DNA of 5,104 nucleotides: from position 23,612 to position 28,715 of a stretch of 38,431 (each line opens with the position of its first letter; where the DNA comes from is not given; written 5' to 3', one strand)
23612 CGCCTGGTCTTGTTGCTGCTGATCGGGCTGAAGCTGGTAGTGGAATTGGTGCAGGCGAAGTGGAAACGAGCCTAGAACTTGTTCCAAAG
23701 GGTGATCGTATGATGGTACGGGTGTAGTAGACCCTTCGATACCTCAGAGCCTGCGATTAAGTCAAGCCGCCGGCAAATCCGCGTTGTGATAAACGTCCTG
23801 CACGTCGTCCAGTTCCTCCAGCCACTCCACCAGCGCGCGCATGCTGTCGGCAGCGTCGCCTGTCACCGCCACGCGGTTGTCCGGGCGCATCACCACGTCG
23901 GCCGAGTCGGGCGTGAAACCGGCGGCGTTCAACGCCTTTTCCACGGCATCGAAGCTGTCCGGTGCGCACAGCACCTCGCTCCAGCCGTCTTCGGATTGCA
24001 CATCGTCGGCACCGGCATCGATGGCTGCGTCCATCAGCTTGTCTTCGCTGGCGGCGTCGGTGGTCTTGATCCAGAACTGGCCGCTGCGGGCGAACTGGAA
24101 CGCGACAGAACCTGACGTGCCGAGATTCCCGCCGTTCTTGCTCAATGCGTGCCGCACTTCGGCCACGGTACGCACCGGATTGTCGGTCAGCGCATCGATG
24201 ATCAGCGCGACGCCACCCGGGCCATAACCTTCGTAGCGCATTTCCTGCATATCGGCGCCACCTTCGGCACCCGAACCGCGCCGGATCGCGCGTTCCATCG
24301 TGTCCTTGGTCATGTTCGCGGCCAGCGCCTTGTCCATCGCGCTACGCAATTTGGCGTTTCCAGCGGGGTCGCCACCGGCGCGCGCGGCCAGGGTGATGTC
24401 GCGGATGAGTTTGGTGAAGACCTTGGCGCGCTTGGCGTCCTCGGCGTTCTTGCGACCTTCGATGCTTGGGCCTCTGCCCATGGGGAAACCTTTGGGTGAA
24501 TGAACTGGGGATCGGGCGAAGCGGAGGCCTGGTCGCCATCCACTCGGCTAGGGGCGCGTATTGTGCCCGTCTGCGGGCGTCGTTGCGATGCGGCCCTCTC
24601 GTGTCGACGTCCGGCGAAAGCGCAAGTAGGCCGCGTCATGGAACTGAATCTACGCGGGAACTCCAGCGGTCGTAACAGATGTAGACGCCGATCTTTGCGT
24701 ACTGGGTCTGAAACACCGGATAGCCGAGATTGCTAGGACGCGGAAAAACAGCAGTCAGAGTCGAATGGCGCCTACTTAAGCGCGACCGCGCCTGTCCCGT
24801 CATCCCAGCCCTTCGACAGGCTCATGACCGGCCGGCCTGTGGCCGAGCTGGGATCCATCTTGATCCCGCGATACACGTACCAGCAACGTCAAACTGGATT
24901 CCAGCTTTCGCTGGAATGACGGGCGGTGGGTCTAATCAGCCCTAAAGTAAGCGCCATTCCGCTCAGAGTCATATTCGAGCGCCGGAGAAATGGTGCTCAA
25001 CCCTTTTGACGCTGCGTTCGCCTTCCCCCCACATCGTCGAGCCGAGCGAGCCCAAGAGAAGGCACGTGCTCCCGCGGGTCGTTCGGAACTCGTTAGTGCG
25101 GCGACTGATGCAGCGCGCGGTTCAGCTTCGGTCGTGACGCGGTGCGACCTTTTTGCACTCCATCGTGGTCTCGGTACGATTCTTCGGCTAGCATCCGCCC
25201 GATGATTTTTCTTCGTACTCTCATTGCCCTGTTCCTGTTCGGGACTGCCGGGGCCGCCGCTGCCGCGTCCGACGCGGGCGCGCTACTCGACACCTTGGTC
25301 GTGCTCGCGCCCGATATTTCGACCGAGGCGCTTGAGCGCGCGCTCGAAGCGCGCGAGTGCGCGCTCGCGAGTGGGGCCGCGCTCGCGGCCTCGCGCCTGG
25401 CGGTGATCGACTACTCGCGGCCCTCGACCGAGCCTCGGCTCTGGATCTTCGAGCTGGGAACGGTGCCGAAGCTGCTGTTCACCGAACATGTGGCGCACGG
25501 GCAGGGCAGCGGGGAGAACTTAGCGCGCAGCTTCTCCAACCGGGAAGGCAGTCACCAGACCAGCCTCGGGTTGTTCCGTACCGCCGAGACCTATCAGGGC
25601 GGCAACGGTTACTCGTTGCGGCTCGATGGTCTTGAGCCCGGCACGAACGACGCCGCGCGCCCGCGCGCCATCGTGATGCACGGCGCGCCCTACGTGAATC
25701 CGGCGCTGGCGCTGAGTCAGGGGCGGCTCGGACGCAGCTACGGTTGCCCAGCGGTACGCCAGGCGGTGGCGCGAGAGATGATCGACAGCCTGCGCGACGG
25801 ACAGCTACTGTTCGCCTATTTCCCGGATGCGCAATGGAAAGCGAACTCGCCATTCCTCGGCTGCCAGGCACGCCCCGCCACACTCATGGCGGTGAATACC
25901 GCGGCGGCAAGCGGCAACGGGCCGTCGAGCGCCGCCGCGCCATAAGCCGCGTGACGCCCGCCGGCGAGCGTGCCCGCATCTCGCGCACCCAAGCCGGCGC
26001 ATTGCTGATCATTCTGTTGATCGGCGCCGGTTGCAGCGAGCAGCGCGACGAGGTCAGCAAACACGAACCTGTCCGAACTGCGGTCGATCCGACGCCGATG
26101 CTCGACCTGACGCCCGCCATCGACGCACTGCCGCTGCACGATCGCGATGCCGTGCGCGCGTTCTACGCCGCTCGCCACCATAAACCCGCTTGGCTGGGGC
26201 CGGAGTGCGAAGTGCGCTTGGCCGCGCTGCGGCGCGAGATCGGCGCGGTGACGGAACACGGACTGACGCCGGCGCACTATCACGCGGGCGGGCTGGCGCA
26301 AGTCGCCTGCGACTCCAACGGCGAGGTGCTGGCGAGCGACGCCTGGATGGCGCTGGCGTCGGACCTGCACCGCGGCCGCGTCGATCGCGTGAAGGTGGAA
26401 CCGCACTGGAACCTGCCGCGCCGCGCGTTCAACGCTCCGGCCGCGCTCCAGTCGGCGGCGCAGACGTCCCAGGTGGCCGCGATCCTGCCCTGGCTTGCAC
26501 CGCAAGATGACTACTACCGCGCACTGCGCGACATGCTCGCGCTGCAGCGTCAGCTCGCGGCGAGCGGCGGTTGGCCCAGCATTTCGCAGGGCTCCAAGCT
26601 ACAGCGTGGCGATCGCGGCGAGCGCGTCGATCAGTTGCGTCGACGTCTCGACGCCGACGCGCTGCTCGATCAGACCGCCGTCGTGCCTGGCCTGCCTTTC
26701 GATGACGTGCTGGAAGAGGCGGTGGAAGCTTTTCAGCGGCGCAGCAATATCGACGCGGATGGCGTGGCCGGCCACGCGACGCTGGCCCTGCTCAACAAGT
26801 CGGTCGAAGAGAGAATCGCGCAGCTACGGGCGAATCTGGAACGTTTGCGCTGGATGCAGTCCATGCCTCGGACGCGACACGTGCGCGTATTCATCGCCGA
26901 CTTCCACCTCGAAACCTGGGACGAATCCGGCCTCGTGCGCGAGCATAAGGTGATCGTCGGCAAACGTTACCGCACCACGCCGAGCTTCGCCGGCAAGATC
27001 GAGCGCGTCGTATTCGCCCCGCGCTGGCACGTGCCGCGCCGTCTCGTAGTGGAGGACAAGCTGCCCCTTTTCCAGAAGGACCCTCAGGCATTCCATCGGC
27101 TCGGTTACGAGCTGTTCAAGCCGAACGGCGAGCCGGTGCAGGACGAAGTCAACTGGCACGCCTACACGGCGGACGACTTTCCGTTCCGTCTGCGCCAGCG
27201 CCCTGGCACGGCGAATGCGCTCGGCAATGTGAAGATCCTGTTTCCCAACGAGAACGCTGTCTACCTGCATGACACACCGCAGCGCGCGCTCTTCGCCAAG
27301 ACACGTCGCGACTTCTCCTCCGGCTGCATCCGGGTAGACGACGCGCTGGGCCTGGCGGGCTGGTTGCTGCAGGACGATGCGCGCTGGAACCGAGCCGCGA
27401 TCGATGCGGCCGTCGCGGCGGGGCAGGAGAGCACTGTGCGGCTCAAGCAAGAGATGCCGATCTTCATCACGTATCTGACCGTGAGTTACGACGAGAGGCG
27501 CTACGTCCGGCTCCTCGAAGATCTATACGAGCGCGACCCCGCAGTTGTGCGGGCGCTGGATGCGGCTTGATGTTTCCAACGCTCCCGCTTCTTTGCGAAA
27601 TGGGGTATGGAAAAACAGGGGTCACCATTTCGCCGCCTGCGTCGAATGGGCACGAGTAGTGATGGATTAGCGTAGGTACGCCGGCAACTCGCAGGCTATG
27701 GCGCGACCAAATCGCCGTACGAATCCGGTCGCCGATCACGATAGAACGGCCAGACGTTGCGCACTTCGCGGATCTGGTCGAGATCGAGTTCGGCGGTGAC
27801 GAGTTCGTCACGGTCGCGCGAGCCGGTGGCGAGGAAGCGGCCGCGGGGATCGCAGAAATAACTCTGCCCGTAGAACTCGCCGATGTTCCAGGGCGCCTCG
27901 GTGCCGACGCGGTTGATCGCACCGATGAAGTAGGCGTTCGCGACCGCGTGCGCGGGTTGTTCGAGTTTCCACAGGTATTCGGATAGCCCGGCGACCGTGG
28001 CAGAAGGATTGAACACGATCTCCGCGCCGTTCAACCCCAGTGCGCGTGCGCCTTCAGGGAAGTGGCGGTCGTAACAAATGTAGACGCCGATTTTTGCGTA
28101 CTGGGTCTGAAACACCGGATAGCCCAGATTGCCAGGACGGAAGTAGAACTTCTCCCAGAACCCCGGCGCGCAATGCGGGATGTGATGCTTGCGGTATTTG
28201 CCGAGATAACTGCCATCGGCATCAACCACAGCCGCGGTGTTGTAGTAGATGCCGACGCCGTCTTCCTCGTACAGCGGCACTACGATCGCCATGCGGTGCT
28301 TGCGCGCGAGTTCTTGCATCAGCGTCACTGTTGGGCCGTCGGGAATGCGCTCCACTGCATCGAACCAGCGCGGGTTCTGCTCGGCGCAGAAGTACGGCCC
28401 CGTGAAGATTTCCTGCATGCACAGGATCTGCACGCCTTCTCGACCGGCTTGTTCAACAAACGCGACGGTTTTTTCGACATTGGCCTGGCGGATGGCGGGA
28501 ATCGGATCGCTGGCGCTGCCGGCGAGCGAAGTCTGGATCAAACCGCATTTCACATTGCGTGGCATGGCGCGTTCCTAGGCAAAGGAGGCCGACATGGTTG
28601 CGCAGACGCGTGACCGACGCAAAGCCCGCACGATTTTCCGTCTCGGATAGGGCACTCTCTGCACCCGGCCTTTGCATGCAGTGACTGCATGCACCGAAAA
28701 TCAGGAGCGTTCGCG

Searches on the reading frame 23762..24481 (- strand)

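Call 26: search_protein_families(library=pfam, proteins=[window:23762-24481:-], max_evalue=0.001)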
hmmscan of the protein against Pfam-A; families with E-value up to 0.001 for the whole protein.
window:23762-24481:- (239 aa): 2 families
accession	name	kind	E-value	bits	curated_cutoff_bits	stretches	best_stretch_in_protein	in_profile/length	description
PF01709.26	Transcrip_reg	-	2.8e-58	196.6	27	1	78-234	1-160/160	TACO1/YebC second and third domain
PF20772.2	TACO1_YebC_N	-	1.2e-25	90.1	36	1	7-71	6-72/73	TACO1/YebC protein N-terminal domain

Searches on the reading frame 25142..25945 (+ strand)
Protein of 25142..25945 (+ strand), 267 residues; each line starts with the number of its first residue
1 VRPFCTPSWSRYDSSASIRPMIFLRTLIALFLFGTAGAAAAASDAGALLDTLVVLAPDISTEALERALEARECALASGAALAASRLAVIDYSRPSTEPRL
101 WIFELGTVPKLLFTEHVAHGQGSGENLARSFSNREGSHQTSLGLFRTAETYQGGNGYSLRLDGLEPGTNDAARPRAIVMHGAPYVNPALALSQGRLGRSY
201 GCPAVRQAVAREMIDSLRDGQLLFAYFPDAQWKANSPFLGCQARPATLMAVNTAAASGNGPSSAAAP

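Call 26: search_protein_families(library=pfam, proteins=[window:25142-25945:+], max_evalue=0.001)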
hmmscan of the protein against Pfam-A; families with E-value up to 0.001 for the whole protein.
window:25142-25945:+ (267 aa): 2 families
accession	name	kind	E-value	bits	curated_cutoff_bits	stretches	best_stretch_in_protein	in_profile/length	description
PF13645.11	YkuD_2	-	1.7e-59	200.5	27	1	57-226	3-169/169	L,D-transpeptidase catalytic domain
PF03734.19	YkuD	-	5.5e-06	27.4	23.4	1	99-220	12-141/146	L,D-transpeptidase catalytic domain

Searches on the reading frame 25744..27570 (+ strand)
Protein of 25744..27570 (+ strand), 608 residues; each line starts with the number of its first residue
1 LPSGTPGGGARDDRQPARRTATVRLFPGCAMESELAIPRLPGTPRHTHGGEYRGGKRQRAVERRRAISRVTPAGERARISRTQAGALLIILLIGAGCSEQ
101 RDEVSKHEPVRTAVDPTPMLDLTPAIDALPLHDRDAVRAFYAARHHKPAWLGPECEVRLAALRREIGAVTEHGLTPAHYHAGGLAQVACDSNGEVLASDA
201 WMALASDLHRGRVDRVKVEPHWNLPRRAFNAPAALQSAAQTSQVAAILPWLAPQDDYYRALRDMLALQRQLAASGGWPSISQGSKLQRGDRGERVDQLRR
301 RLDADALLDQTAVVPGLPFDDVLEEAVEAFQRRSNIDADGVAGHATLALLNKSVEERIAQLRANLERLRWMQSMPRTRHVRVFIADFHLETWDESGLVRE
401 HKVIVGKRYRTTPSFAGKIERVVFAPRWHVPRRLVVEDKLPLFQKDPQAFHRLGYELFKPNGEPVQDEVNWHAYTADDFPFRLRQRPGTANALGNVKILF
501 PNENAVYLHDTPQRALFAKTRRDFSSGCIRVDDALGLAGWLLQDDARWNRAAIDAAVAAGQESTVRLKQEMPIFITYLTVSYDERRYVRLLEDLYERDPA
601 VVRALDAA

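Call 26: search_protein_families(library=pfam, proteins=[window:25744-27570:+], max_evalue=0.001)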
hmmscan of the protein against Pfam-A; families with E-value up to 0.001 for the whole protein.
window:25744-27570:+ (608 aa): 3 families
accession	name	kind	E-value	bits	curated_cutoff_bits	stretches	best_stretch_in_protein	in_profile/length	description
PF20142.4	Scaffold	-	2.1e-28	100.2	24.6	1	135-265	1-139/139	Scaffold domain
PF03734.19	YkuD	-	6.9e-19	69.3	23.4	1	378-543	2-140/146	L,D-transpeptidase catalytic domain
PF01471.23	PG_binding_1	-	1.1e-08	35.6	23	1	291-350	1-57/57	Putative peptidoglycan binding domain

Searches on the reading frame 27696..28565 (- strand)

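Call 26: search_protein_families(library=pfam, proteins=[window:27696-28565:-], max_evalue=0.001)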
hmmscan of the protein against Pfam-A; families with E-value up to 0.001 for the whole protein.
window:27696-28565:- (289 aa): 1 family
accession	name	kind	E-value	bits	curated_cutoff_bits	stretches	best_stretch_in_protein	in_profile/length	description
PF00795.27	CN_hydrolase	-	4.5e-62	210.1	23.2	1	26-269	14-255/256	Carbon-nitrogen hydrolase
